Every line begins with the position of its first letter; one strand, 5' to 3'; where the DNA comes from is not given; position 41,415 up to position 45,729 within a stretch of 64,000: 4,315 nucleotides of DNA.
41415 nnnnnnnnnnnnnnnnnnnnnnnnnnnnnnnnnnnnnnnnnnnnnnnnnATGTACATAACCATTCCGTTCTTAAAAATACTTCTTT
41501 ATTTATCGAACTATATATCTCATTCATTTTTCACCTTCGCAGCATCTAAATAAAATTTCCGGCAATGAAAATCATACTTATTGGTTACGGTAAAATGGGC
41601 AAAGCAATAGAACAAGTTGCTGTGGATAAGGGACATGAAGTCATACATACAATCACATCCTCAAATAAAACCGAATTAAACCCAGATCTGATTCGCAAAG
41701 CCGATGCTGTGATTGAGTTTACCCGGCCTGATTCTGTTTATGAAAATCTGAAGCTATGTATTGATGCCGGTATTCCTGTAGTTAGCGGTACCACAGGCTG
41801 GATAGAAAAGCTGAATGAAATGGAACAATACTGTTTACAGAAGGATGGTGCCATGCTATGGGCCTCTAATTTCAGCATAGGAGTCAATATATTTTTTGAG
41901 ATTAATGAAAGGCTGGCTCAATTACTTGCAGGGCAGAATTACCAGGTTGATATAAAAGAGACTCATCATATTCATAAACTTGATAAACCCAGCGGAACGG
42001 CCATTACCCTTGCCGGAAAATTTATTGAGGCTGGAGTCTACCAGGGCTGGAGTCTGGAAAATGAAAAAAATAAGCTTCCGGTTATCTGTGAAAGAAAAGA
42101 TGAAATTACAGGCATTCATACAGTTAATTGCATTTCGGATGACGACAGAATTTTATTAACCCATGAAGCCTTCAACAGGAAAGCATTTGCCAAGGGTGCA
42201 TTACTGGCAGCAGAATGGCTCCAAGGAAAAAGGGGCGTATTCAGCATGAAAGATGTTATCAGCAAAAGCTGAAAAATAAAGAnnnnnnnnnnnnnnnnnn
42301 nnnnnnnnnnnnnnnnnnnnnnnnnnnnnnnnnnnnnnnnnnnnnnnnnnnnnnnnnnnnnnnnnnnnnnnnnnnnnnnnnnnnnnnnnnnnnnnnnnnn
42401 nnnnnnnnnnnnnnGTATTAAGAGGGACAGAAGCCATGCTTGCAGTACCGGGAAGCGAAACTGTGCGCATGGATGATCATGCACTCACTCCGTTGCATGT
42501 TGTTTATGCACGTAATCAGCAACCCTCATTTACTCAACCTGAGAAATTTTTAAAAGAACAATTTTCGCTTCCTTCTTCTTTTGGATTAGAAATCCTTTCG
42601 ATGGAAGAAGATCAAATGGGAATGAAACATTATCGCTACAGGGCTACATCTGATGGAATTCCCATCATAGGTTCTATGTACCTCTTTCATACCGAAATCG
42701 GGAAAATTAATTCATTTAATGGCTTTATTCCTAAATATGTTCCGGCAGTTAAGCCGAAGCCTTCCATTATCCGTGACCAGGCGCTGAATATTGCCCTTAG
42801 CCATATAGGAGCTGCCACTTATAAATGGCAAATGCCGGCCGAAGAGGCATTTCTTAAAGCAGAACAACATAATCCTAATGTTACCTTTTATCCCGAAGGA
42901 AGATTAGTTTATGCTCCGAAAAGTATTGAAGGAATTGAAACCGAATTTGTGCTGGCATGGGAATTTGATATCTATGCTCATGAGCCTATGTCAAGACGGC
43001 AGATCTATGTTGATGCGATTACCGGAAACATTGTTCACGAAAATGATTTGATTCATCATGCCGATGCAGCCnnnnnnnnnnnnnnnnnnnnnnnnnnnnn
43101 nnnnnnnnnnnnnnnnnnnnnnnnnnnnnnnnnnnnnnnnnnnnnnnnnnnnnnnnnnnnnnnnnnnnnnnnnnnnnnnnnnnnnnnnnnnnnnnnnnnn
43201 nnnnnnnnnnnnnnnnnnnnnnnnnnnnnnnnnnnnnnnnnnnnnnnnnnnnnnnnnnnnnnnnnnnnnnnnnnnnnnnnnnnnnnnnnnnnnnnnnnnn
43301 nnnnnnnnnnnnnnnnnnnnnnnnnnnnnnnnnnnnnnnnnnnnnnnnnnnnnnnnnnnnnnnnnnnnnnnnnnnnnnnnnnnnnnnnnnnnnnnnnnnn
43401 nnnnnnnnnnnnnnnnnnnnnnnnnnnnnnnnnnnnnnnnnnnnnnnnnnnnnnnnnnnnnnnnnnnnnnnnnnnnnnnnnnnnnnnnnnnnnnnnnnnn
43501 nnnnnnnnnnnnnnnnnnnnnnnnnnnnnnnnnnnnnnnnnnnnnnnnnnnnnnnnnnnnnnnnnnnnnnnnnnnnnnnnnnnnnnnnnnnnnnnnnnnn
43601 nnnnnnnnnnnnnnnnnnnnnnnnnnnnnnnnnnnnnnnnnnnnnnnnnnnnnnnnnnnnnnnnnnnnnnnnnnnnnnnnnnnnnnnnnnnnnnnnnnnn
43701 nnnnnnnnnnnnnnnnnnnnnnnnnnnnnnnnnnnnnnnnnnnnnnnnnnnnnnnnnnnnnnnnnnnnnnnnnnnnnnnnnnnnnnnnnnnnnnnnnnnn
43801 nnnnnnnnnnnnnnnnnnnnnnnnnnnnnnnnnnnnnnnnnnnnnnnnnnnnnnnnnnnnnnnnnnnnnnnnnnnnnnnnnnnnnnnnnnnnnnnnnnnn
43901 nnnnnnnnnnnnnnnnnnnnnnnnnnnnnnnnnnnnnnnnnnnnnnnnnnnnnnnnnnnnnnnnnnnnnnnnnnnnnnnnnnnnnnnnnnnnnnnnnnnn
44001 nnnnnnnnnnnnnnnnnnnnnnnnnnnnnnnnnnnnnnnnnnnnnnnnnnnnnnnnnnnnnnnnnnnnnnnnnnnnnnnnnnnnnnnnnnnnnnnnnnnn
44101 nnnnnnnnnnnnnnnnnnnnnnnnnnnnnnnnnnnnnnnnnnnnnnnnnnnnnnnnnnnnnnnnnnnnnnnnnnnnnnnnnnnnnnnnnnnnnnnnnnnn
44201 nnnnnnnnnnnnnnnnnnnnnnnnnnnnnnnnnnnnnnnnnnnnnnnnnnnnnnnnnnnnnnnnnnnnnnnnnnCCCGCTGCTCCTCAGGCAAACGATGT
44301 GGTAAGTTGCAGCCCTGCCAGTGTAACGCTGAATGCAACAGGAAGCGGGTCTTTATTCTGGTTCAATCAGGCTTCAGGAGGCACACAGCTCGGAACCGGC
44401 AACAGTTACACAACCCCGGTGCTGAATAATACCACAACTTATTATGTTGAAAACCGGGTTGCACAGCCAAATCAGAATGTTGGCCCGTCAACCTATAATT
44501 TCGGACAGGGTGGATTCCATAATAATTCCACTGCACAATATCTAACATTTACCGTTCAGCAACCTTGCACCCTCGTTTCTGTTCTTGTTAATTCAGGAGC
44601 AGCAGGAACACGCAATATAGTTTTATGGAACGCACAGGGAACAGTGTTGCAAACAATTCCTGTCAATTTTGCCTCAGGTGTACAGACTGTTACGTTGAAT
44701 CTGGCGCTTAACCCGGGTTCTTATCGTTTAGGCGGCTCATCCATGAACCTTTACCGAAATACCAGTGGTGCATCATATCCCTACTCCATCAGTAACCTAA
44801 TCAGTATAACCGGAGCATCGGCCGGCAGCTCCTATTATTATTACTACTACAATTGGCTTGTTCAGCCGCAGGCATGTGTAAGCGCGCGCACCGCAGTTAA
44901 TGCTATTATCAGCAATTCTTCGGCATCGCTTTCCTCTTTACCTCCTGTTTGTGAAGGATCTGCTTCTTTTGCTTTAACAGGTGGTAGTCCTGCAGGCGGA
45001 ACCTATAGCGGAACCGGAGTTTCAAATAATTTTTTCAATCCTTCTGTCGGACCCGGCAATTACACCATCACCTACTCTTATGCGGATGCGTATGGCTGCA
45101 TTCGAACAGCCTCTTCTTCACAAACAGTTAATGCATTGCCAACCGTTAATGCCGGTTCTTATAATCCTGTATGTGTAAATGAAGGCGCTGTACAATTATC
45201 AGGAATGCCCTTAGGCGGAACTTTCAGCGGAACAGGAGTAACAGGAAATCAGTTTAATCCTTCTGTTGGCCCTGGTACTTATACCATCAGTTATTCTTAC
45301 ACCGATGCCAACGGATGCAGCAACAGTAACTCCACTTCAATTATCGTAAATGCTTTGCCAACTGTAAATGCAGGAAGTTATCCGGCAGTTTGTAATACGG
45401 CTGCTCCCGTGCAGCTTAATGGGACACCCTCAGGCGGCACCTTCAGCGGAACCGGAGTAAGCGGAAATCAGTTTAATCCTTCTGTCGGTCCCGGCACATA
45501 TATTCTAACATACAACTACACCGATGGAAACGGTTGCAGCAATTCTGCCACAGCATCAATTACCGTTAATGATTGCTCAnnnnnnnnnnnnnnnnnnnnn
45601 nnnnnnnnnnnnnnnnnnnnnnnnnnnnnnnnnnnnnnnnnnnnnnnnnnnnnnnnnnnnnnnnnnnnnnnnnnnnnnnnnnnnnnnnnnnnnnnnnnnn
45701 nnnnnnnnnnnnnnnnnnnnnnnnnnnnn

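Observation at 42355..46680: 1442-aa T9SS-secreted M4 metallopeptidase with three tandem 73-aa repeats, clustered near two other T9SS cargo genes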

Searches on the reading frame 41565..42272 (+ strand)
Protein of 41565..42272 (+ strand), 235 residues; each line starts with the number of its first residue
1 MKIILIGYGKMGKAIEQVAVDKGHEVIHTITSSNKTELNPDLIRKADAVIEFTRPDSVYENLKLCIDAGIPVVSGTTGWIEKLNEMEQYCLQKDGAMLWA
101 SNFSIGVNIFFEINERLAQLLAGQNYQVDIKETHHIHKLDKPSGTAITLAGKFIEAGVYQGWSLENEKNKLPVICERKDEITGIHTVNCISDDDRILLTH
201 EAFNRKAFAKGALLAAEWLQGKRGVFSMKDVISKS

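Call 9: search_protein_families(library=pfam, proteins=[window:41565-42272:+], max_evalue=0.001)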
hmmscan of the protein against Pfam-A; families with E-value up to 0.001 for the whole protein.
window:41565-42272:+ (235 aa): 3 families
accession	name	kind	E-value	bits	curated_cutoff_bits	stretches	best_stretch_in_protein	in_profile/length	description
PF05173.19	DapB_C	-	5.1e-34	117.4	27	1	106-232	1-121/121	Dihydrodipicolinate reductase, C-terminus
PF01113.26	DapB_N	-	7.4e-18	65.3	25.6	1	1-103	1-124/124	Dihydrodipicolinate reductase, N-terminus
PF03807.23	F420_oxidored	-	0.00056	20.9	21.6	0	2-33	1-33/94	NADP oxidoreductase coenzyme F420-dependent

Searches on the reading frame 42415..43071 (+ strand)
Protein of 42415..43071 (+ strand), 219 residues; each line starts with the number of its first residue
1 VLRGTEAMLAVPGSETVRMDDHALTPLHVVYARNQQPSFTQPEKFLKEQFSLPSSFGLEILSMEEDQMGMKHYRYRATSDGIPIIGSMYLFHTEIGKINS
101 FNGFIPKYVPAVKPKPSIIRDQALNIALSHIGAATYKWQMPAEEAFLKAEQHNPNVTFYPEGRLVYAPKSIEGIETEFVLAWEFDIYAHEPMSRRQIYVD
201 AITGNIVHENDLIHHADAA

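Call 18: search_protein_families(library=pfam, proteins=[window:42415-43071:+], max_evalue=1)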
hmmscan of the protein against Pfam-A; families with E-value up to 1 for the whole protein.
window:42415-43071:+ (219 aa): 3 families
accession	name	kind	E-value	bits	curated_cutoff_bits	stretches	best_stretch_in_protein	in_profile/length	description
PF07504.19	FTP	-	8.3e-07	29.2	21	1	58-103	3-49/51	Fungalysin/Thermolysin Propeptide Motif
PF03413.25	PepSY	-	0.004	17.9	24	1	121-206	5-56/60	Peptidase propeptide and YPEB domain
PF10903.13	DUF2691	-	0.23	11.8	25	1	124-171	16-62/152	Protein of unknown function (DUF2691)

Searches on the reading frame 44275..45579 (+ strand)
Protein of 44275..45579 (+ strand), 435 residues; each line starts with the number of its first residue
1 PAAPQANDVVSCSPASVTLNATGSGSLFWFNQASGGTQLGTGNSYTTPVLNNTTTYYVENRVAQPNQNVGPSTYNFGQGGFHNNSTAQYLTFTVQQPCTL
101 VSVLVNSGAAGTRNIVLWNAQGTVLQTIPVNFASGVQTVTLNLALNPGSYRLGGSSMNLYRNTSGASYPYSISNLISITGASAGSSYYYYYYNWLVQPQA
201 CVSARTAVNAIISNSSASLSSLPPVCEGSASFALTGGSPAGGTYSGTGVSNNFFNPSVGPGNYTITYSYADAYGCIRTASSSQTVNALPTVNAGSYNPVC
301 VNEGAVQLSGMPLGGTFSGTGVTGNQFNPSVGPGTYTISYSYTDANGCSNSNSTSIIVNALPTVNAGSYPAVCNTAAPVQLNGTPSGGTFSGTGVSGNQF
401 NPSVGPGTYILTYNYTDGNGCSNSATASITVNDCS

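Call 33: predict_structure(alignment_id=A2)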
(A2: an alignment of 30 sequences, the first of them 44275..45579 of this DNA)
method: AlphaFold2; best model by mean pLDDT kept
length: 435 residues; sequences in the alignment: 30
mean_pLDDT: 95.0   pTM: 0.60
mean pLDDT of the five models: 95.0, 94.8, 94.7, 94.7, 94.4
residues with pLDDT >= 90: 420; 70-90: 14; 50-70: 1; < 50: 0
segments of 3 or more residues with pLDDT < 50: none
pLDDT, mean of each block of 10 residues (from residue 1): 94 96 96 94 97 97 95 94 94 97 97 97 97 97 97 96 94 96 93 96 96 94 94 94 96 96 97 94 96 94 94 95 96 96 94 96 93 94 93 94 95 93 95 87
secondary structure, 60 per line:
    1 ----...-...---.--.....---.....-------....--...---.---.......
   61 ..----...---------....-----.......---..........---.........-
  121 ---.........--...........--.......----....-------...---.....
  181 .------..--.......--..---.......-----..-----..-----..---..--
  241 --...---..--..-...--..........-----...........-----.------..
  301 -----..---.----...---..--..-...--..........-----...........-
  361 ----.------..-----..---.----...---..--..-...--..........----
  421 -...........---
elements in order: E5-7 E9-11 E18-22 E26-30 E38-41 E44-46 E54-62 E67-69 E79-82 E88-94 E98-107 E111-119 E124-132 E135-145 E148-154 E159-162 E170-172 E176-181 E192-198 E206-212 E243-245 E261-270 E276-286 E316-318 E334-343 E349-359 E389-391 E407-416 E422-432

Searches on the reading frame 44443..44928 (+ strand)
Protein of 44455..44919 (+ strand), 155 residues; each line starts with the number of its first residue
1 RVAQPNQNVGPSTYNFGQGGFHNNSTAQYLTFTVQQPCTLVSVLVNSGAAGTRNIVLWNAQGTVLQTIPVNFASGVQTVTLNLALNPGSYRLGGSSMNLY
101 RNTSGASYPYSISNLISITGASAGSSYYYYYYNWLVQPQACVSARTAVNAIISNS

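Call 18: search_protein_families(library=pfam, proteins=[window:44455-44919:+], max_evalue=1)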
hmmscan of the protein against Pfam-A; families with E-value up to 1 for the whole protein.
window:44455-44919:+ (155 aa): 2 families
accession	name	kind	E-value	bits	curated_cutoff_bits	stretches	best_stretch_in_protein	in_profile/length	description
PF19410.4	DUF5980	-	0.12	13.3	27.1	1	37-72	56-91/97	Family of unknown function (DUF5980)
PF13629.12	T2SS-T3SS_pil_N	-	0.12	12.5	23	1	42-70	41-69/72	Pilus formation protein N terminal region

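Call 19: search_protein_families(library=ncbifam, proteins=[window:44455-44919:+], max_evalue=1)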
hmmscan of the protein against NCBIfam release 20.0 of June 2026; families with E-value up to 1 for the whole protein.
window:44455-44919:+ (155 aa): 1 family
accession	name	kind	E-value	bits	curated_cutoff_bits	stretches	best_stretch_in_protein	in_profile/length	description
TIGR04183.1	Por_Secre_tail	domain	0.017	15.1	23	1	43-90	11-54/72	T9SS type A sorting domain-containing protein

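Call 44: search_protein_representatives(protein=window:44455-44916:+)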
Query: 154 residues. Proteins with E-value up to 0.001 (for the whole library): 1877; up to 1e-10: 974; up to 1e-30: 58. The best 150 are listed.
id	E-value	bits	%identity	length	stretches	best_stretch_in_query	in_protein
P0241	9.6e-181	609.4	41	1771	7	4-145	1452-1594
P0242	8.4e-138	470.1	37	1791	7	6-142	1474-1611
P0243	6.1e-108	373.3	41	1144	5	9-141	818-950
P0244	4.4e-103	357.5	35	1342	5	4-144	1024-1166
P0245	6.5e-82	288.9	41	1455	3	3-148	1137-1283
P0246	1.7e-65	235.7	46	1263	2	5-149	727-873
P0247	2.5e-63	228.6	44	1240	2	8-152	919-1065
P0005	1.7e-59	216.1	59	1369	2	1-154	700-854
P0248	5.4e-59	214.5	45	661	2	6-149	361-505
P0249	5.9e-58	211.2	45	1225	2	9-144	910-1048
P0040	6.0e-55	201.4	46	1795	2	2-152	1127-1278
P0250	7.3e-54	197.9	42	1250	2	6-152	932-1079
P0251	7.9e-53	194.5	61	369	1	2-152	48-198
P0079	2.7e-52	192.8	44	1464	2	7-153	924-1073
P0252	2.8e-51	189.5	40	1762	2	6-148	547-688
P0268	1.4e-40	154.8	30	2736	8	31-147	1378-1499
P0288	3.7e-33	130.7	38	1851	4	15-143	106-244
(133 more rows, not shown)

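Call 45: search_protein_families(library=pfam, proteins=[P0241, P0243, P0252, P0268, P0288], max_evalue=0.0001)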
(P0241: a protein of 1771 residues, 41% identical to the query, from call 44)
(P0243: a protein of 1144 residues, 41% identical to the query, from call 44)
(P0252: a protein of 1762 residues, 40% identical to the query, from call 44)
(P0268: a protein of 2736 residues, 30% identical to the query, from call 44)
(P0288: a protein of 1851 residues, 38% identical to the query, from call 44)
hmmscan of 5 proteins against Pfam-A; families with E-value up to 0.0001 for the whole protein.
P0241 (1771 aa): 4 families
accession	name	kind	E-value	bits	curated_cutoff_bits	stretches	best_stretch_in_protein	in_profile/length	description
PF18911.6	PKD_4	-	2.5e-21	75.9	27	2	1629-1666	35-72/85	PKD domain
PF19081.6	Ig_7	-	7.6e-17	61.8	27.3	0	533-593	1-65/84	Ig-like domain CHU_C associated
PF00801.26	PKD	-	7.8e-15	55.1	23.5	2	32-81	9-63/80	PKD domain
PF18962.6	Por_Secre_tail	-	3.1e-10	40.6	27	1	1694-1766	1-72/75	Secretion system C-terminal sorting domain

P0243 (1144 aa): 3 families
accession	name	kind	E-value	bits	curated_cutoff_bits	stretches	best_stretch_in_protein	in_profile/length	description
PF19081.6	Ig_7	-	2.5e-15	57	27.3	0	966-1024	3-65/84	Ig-like domain CHU_C associated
PF18911.6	PKD_4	-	1.2e-11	45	27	1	42-89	25-73/85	PKD domain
PF00801.26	PKD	-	3.7e-09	36.9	23.5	1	39-92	15-73/80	PKD domain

P0252 (1762 aa): 4 families
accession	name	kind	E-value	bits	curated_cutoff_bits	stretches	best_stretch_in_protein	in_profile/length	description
PF18911.6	PKD_4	-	1.2e-58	195.6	27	4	403-481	3-85/85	PKD domain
PF00801.26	PKD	-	5.5e-41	138.9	23.5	4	420-474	17-75/80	PKD domain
PF19081.6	Ig_7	-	6.3e-18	65.3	27.3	2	858-916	3-66/84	Ig-like domain CHU_C associated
PF08309.17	LVIVD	-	3.7e-09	36.2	20.2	0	189-227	1-39/42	LVIVD repeat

P0268 (2736 aa): 5 families
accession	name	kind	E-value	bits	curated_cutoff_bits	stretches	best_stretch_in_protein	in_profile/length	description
PF19081.6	Ig_7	-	4.8e-78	258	27.3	8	431-490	4-67/84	Ig-like domain CHU_C associated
PF18911.6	PKD_4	-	1e-14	54.7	27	1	2591-2642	33-84/85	PKD domain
PF04862.18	DUF642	-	1.5e-09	38.2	27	0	2532-2601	65-127/157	Protein of unknown function (DUF642)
PF18962.6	Por_Secre_tail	-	1.8e-09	38.2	27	1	2657-2735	1-75/75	Secretion system C-terminal sorting domain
PF00801.26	PKD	-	1e-07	32.2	23.5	1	2581-2638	14-77/80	PKD domain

P0288 (1851 aa): 2 families
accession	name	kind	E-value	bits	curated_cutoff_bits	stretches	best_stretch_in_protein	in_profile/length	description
PF19081.6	Ig_7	-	2.5e-62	207.6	27.3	4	931-987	9-66/84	Ig-like domain CHU_C associated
PF18962.6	Por_Secre_tail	-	2.4e-10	41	27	1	1782-1849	2-74/75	Secretion system C-terminal sorting domain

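Call 57: predict_structure(alignment_id=A3)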
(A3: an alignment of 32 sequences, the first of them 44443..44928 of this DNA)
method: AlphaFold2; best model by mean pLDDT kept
length: 162 residues; sequences in the alignment: 32
mean_pLDDT: 94.4   pTM: 0.83
mean pLDDT of the five models: 94.4, 93.2, 91.8, 91.1, 89.0
residues with pLDDT >= 90: 137; 70-90: 21; 50-70: 4; < 50: 0
segments of 3 or more residues with pLDDT < 50: none
pLDDT, mean of each block of 10 residues (from residue 1): 85 97 96 98 98 98 98 98 98 98 97 96 97 98 88 76 64
secondary structure, 60 per line:
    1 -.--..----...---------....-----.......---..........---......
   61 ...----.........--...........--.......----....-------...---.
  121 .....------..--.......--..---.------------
elements in order: E11-13 E23-26 E32-38 E42-51 E55-63 E68-76 E79-89 E92-98 E103-106 E114-116 E120-125 E136-142

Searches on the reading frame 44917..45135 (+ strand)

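Call 18: search_protein_families(library=pfam, proteins=[window:44917-45135:+], max_evalue=1)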
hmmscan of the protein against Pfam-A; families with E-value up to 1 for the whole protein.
window:44917-45135:+ (73 aa): 1 family
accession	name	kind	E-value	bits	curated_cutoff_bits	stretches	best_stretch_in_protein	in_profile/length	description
PF16403.11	Bact_surface_Ig-like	-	0.015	15.8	27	1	46-65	46-65/71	Bacterial surface protein, Ig-like domain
